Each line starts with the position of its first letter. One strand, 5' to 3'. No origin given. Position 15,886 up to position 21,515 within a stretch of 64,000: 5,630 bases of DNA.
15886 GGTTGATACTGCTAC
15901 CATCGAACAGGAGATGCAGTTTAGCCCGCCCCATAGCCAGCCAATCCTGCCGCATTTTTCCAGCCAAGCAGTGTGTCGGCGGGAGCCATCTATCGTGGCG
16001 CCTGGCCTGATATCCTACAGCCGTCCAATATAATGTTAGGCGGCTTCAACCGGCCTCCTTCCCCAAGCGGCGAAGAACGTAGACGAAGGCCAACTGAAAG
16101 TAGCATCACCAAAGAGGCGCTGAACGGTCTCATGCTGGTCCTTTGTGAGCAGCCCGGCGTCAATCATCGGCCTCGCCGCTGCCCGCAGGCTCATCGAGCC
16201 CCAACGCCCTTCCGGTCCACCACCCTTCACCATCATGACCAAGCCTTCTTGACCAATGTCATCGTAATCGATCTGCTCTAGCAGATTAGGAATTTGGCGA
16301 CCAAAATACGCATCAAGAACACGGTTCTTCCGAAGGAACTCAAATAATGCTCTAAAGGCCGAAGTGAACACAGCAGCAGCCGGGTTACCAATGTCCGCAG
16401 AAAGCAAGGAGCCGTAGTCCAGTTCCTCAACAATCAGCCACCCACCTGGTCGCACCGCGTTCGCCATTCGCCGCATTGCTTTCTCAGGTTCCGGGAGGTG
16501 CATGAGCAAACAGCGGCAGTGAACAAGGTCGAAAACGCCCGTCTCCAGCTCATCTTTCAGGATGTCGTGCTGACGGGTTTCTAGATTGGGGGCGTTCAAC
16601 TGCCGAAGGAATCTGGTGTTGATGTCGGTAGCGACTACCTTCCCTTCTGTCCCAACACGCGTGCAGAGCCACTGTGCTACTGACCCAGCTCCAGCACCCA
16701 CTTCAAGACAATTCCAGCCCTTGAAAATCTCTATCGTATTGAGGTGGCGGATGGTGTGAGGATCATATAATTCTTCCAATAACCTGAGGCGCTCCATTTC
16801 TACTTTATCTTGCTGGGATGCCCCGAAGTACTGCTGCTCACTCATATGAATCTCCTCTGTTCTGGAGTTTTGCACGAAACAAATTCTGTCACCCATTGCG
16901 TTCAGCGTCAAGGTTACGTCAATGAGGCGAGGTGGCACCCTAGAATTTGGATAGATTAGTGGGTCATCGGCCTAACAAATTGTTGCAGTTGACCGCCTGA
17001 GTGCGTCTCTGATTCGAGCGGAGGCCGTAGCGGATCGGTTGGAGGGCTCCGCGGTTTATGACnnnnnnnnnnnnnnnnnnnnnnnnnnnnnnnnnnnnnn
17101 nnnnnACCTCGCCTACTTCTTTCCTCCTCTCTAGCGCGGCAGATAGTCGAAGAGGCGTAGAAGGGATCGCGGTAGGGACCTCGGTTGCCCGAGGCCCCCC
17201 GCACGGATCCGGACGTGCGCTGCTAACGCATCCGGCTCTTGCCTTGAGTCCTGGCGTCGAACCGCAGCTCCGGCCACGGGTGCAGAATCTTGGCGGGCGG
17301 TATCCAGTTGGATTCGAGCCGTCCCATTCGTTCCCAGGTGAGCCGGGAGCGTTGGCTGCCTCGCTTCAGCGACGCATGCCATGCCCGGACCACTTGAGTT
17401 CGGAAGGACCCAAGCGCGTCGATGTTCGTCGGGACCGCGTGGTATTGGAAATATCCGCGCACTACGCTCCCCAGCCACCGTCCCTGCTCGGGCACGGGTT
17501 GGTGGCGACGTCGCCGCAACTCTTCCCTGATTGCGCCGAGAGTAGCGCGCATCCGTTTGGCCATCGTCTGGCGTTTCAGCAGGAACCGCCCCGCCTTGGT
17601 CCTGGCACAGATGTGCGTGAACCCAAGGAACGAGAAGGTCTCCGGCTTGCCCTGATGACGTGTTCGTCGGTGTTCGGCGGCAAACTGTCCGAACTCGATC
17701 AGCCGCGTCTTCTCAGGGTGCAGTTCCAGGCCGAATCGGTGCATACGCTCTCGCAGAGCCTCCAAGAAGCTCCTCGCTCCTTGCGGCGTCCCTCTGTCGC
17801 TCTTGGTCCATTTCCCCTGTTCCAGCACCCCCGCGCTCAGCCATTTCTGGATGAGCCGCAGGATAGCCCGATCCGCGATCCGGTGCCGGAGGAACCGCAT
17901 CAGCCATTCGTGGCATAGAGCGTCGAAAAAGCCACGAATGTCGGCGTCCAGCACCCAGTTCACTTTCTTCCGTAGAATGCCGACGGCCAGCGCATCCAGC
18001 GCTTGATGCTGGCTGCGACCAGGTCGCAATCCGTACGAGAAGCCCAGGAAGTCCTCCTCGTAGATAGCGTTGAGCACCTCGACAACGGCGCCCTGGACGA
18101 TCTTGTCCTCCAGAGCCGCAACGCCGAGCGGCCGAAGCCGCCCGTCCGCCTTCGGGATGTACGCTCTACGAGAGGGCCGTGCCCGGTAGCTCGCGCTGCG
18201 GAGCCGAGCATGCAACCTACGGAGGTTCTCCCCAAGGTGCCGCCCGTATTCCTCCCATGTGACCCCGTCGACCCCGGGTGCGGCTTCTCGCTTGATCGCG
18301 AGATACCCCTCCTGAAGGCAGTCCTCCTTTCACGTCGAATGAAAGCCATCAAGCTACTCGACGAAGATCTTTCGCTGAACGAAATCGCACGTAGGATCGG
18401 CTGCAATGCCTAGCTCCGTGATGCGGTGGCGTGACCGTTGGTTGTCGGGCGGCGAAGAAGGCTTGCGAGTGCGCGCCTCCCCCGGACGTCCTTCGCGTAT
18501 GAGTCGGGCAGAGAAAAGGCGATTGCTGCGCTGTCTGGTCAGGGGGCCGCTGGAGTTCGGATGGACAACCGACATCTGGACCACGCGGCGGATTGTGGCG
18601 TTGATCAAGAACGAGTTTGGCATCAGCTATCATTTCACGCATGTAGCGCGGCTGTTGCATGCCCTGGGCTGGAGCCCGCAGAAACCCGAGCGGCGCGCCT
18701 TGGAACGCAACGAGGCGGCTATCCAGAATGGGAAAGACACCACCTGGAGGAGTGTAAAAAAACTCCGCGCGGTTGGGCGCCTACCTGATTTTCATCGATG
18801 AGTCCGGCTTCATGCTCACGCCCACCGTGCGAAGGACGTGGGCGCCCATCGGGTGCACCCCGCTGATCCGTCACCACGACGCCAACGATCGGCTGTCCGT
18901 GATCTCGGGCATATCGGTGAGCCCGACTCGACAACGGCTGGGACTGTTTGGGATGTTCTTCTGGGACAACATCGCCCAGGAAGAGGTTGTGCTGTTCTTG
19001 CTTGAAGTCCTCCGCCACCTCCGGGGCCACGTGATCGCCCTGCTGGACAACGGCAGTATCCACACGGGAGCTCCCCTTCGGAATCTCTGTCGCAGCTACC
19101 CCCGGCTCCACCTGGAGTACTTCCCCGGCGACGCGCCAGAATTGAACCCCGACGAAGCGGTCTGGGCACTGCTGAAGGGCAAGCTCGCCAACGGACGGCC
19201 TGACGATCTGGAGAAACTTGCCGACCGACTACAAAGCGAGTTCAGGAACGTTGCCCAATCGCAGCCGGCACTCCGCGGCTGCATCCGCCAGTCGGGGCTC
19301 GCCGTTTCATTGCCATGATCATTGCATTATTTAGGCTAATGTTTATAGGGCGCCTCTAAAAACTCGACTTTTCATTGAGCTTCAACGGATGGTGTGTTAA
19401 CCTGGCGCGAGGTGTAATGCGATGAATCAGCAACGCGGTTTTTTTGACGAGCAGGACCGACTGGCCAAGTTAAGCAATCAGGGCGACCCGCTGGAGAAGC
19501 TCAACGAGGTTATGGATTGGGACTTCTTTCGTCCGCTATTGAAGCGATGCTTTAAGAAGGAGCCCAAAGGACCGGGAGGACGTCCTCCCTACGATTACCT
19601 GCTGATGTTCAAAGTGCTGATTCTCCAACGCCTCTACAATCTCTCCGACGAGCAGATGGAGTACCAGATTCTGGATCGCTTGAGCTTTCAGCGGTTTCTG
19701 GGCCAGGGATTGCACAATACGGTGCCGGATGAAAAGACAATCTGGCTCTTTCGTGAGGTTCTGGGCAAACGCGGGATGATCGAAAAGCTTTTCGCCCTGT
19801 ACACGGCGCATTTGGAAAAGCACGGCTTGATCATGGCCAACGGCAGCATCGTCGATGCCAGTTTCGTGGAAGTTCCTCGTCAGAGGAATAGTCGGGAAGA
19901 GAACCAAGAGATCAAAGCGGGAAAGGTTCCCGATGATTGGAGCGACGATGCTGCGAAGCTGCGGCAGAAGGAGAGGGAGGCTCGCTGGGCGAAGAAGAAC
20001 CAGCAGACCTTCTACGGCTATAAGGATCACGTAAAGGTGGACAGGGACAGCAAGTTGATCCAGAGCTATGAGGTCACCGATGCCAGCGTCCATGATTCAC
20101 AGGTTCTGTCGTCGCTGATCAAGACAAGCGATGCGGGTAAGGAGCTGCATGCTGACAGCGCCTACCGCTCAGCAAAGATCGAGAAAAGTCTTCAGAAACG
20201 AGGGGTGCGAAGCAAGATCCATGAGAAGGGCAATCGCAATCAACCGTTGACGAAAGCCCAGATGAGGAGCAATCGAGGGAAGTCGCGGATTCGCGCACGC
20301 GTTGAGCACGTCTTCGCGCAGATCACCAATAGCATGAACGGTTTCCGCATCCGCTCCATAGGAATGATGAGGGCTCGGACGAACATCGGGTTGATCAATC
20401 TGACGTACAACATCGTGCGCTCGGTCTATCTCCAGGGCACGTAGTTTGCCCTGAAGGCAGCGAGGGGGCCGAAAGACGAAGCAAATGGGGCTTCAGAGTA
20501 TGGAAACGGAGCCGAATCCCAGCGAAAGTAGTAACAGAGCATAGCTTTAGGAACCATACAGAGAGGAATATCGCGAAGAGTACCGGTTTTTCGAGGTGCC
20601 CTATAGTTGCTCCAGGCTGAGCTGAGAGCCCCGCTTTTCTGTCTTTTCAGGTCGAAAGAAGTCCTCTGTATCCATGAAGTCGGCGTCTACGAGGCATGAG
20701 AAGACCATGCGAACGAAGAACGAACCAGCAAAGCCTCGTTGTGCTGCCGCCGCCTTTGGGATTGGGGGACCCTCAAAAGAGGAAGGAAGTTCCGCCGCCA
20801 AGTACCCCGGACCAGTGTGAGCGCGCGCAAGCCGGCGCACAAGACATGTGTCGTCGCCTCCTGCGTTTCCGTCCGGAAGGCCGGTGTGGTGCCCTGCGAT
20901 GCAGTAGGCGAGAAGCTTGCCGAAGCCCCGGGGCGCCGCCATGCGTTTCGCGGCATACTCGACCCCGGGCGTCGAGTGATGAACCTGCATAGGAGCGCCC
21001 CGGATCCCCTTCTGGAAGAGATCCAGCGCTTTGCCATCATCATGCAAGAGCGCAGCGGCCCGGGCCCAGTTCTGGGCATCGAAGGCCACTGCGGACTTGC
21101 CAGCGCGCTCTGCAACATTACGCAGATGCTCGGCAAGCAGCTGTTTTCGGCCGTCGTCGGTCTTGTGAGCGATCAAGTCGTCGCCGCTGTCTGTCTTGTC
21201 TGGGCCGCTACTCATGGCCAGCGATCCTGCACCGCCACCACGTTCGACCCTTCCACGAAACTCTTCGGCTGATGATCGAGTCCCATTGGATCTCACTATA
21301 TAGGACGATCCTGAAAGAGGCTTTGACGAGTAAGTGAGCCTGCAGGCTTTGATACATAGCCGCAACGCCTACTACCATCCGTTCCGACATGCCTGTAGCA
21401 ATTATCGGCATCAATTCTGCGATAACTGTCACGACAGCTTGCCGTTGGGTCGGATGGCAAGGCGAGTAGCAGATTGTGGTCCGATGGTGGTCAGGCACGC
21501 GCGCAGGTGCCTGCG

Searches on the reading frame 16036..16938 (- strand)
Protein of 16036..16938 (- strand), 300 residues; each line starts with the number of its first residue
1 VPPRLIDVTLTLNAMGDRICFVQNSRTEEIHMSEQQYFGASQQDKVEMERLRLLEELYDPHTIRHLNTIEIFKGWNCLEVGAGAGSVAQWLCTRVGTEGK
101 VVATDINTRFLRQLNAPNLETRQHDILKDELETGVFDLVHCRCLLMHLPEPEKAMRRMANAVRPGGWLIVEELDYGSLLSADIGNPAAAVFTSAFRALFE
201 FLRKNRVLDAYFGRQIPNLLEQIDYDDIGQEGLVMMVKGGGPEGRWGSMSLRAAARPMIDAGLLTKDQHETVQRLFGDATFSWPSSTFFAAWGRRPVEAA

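Call 23: search_protein_families(library=pfam, proteins=[window:16036-16938:-], max_evalue=0.001)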
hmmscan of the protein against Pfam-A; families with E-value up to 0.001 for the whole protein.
window:16036-16938:- (300 aa): 8 families
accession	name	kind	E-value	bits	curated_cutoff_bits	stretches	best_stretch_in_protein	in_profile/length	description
PF08241.18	Methyltransf_11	-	7e-16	59.1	21.2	1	78-170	1-95/95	Methyltransferase domain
PF13489.12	Methyltransf_23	-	2.3e-14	53.9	27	1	71-177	20-123/164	Methyltransferase domain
PF13649.12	Methyltransf_25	-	4.5e-14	53.4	27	1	78-166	2-97/97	Methyltransferase domain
PF08242.18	Methyltransf_12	-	4.8e-14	53.3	30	1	78-168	1-98/98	Methyltransferase domain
PF13847.12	Methyltransf_31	-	1.3e-13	51.4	27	1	73-174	3-113/145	Methyltransferase domain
PF01728.25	FtsJ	-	1.8e-06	28.4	24.1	1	70-135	20-84/181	FtsJ-like methyltransferase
PF01209.24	Ubie_methyltran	-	0.00013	21.8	20.1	1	73-172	47-153/233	ubiE/COQ5 methyltransferase family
PF01739.24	CheR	-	0.00027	20.9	27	0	121-170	122-173/195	CheR methyltransferase, SAM binding domain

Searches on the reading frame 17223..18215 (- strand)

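Call 23: search_protein_families(library=pfam, proteins=[window:17223-18215:-], max_evalue=0.001)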
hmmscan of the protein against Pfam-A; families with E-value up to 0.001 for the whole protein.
window:17223-18215:- (330 aa): 1 family
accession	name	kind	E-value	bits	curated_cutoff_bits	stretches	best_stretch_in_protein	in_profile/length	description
PF00078.32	RVT_1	-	5.2e-20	72.5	29.6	1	20-147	1-123/205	Reverse transcriptase (RNA-dependent DNA polymerase)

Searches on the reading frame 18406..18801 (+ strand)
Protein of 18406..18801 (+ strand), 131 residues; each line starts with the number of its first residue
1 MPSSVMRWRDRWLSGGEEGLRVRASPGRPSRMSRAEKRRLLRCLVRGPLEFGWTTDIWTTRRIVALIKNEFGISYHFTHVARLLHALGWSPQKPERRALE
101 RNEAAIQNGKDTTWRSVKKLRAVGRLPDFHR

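Call 23: search_protein_families(library=pfam, proteins=[window:18406-18801:+], max_evalue=0.001)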
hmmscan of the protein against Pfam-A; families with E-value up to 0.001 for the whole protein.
window:18406-18801:+ (131 aa): 4 families
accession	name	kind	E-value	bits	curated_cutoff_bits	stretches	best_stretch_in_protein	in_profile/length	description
PF13592.12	HTH_33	-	5.7e-19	67.9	25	1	56-108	3-55/60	Winged helix-turn helix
PF13565.12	HTH_32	-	1.5e-14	54.7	33.7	1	5-84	2-73/73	Homeodomain-like domain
PF13551.12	HTH_29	-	4.6e-05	23.9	28.1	1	2-34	26-60/64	Winged helix-turn helix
PF13384.12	HTH_23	-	0.0009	19.4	24.6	0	3-21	32-50/50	Homeodomain-like domain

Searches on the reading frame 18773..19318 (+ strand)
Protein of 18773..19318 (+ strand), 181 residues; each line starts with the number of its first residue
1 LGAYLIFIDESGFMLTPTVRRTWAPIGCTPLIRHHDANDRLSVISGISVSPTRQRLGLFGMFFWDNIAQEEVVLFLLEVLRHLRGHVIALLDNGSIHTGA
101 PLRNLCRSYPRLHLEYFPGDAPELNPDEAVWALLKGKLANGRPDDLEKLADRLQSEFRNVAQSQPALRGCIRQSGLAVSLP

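Call 23: search_protein_families(library=pfam, proteins=[window:18773-19318:+], max_evalue=0.001)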
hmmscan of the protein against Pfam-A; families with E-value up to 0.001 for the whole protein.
window:18773-19318:+ (181 aa): 1 family
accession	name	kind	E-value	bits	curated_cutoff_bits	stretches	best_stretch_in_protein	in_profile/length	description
PF13358.12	DDE_3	-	4e-23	82.3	28.6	1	5-149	2-145/146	DDE superfamily endonuclease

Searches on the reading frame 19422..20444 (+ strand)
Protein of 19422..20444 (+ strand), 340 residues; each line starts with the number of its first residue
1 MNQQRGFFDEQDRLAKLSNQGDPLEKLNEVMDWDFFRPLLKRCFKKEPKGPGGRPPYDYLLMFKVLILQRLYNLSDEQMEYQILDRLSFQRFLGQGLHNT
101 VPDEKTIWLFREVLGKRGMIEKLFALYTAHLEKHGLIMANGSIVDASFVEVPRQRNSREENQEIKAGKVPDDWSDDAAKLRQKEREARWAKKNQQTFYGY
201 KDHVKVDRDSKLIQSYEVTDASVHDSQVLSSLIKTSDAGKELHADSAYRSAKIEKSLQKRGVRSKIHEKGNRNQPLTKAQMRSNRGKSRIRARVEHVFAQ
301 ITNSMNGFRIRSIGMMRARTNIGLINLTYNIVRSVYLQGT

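Call 23: search_protein_families(library=pfam, proteins=[window:19422-20444:+], max_evalue=0.001)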
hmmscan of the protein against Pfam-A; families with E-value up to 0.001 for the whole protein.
window:19422-20444:+ (340 aa): 6 families
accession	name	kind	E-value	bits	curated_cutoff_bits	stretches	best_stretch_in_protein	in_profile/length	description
PF01609.27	DDE_Tnp_1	-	9.7e-27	94.5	23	1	141-331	6-200/200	Transposase DDE domain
PF05598.16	DUF772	-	8.3e-24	83.8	23.1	1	53-125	1-72/74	Transposase domain (DUF772)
PF13612.12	DDE_Tnp_1_3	-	3.9e-08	33.9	27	1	184-305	30-145/155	Transposase DDE domain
PF13359.12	DDE_Tnp_4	-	6.2e-07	29.6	24.8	1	184-302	16-128/158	DDE superfamily endonuclease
PF13586.12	DDE_Tnp_1_2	-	4e-05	24.4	29.2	1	242-303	1-57/86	Transposase DDE domain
PF13751.12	DDE_Tnp_1_6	-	0.00027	21.7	25.1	1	264-333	51-123/125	Transposase DDE domain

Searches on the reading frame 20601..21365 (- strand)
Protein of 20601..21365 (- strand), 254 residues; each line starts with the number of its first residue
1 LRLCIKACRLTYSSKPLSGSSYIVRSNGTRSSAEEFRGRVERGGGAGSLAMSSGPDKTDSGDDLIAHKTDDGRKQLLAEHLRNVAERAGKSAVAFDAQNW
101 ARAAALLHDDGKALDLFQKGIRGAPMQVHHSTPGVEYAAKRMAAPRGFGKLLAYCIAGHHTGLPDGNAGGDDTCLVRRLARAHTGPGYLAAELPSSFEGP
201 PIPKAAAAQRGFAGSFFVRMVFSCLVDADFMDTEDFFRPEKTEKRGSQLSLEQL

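Call 23: search_protein_families(library=pfam, proteins=[window:20601-21365:-], max_evalue=0.001)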
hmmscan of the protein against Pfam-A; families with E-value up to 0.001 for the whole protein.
window:20601-21365:- (254 aa): 1 family
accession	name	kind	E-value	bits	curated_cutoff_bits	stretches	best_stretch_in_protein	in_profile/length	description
PF01966.28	HD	-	1.8e-07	31.9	22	1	78-165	2-93/116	HD domain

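Call 97: search_protein_families(library=padloc, proteins=[window:20601-21365:-], max_evalue=0.01)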
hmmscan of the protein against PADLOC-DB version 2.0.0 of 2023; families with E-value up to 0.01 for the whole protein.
window:20601-21365:- (254 aa): 18 families
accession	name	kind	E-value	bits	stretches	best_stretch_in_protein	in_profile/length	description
PDLC01765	Cas3c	-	3.6e-38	129.9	1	63-248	12-146/612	-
PDLC01766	Cas3c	-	5.5e-32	108.9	1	60-254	323-509/1009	-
PDLC01254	Cas3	-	7.7e-25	86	1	70-238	2-163/164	CAS-I; effector_G3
PDLC00940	Cas3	-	2.4e-24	84.5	1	77-233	1-177/178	CRISPR-associated endonuclease Cas3-HD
PDLC01759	Cas3b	-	1.3e-09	35.4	1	63-167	2-102/711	-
PDLC01769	Cas3g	-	6.2e-08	29.7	1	62-140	644-718/836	-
PDLC01767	Cas3e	-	4.8e-07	26.7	1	57-183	28-136/680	-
PDLC01761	Cas3b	-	1.3e-06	25.4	1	79-167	26-112/705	-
PDLC01762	Cas3b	-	3e-05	20.8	1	77-164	26-110/692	-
PDLC01758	Cas3b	-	6.1e-05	19.6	1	151-247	141-239/797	-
PDLC02079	Cas3b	-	9.5e-05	18.7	1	68-125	8-63/691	-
PDLC00939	Cas3g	-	0.00014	18.1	1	67-124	682-743/864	"CRISPR-associated helicase Cas3, subtype Dpsyc"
PDLC01770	Cas3g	-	0.00031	17.4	1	71-132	536-601/733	-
PDLC01456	Cas3a2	-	0.00047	18.3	1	94-163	43-111/207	CAS-I; effector_G3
PDLC01763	Cas3b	-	0.00076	16.3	1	74-132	16-74/762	-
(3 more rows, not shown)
